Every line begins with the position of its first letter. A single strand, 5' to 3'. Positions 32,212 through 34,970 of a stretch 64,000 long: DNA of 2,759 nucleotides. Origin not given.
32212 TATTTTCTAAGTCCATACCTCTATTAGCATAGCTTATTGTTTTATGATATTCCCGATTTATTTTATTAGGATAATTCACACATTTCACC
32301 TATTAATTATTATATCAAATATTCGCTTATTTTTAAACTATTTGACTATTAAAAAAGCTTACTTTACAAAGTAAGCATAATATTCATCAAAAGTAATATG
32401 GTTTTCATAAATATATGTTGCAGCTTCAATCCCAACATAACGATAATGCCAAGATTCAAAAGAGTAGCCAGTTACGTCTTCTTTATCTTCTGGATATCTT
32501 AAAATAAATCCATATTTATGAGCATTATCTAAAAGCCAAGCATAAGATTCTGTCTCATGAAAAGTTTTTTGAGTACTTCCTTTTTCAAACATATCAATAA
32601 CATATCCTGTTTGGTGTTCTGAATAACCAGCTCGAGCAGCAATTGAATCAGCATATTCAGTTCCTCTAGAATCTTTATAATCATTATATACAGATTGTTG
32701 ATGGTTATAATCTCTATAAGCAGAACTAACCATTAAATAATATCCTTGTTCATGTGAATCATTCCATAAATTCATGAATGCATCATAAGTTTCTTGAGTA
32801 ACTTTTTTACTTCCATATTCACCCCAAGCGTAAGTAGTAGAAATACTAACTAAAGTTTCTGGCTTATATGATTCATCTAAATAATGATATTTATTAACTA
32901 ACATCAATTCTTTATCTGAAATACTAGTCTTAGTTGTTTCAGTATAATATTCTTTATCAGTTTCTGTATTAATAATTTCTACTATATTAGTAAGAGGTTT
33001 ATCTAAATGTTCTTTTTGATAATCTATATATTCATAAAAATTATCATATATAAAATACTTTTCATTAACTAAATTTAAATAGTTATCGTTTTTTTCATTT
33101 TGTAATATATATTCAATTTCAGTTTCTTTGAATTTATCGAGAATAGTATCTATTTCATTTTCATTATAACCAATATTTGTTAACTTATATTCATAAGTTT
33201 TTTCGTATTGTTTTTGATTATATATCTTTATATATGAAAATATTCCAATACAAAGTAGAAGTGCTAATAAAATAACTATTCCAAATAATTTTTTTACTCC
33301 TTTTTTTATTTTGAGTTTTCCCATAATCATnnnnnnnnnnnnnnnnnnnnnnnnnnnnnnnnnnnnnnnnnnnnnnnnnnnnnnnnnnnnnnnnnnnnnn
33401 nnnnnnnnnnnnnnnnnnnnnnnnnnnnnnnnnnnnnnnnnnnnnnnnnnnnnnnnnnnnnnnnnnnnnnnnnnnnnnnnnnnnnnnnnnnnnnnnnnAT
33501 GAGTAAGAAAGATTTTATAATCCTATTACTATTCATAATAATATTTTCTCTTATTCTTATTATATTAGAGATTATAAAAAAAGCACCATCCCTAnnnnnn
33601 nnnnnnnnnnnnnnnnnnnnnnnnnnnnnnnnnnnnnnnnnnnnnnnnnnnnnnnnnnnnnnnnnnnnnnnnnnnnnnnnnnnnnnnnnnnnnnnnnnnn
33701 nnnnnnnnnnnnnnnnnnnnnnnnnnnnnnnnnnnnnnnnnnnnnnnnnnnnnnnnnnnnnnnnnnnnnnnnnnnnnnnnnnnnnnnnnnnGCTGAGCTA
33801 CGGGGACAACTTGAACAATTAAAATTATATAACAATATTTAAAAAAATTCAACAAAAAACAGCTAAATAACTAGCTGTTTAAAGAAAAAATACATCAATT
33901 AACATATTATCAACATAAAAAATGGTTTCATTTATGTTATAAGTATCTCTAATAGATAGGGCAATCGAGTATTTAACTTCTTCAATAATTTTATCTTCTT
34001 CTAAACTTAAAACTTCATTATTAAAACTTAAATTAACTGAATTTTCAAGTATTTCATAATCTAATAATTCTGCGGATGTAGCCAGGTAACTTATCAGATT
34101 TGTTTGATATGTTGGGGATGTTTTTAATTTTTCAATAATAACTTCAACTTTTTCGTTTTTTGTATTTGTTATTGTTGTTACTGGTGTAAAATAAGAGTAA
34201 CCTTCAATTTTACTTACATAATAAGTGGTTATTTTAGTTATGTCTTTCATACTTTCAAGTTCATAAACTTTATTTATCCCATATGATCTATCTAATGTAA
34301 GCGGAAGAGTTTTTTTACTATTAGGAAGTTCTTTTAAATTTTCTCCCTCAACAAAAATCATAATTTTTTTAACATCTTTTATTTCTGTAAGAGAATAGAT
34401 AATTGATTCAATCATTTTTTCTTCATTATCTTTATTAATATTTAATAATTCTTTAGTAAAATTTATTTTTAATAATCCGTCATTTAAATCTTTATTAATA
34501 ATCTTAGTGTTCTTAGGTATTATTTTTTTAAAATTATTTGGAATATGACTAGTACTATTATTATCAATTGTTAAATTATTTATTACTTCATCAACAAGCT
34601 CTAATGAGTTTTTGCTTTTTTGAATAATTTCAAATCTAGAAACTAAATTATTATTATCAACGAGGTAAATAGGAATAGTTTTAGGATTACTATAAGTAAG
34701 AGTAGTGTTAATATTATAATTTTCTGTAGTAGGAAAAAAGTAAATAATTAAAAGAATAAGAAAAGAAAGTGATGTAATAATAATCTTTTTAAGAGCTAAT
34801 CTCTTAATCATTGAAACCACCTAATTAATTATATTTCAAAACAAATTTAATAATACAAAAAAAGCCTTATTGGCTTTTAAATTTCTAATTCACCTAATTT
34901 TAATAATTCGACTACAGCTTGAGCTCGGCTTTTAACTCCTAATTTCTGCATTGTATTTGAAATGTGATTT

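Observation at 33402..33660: Type I toxin-antitoxin-like module, locus 2: a second copy with the same design in a different intergenic site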

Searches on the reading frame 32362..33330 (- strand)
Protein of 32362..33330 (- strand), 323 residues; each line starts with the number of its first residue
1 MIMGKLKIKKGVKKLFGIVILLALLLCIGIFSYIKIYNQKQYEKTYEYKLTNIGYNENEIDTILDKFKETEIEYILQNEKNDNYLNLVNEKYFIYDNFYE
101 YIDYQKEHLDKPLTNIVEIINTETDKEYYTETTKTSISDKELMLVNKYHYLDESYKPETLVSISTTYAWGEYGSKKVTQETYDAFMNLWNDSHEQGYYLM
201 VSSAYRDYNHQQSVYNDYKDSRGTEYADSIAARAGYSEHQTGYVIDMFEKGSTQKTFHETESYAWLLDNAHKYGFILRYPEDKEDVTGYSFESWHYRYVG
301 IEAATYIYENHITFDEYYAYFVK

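Call 69: search_protein_families(library=pfam, proteins=[window:32362-33330:-], max_evalue=0.01)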
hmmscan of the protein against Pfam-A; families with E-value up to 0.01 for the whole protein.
window:32362-33330:- (323 aa): 1 family
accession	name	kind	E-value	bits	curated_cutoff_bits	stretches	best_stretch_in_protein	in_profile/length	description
PF02557.22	VanY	-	6e-37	126.8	25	1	175-300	2-131/132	D-alanyl-D-alanine carboxypeptidase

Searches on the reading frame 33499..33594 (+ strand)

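Call 11: search_protein_families(library=pfam, proteins=[window:33499-33594:+], max_evalue=10)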
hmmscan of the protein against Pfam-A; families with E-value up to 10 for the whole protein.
seq(32 aa): 2 families
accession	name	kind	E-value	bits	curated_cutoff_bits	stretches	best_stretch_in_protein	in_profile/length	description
PF15106.11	TMEM156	-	0.81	9.4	27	1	5-28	177-200/226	TMEM156 protein family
PF07172.16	GRP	-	1.2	10.2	30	1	1-20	1-20/90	Glycine rich protein family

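Call 12: search_protein_families(library=ncbifam, proteins=[window:33499-33594:+], max_evalue=10)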
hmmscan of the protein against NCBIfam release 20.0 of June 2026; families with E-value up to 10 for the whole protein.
seq(32 aa): 0 families

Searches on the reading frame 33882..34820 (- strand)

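Call 69: search_protein_families(library=pfam, proteins=[window:33882-34820:-], max_evalue=0.01)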
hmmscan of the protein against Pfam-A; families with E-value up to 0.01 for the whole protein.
window:33882-34820:- (313 aa): 1 family
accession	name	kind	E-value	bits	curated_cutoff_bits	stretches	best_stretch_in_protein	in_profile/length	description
PF10646.14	Germane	-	4.5e-20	72.8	23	2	51-162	2-116/117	Sporulation and spore germination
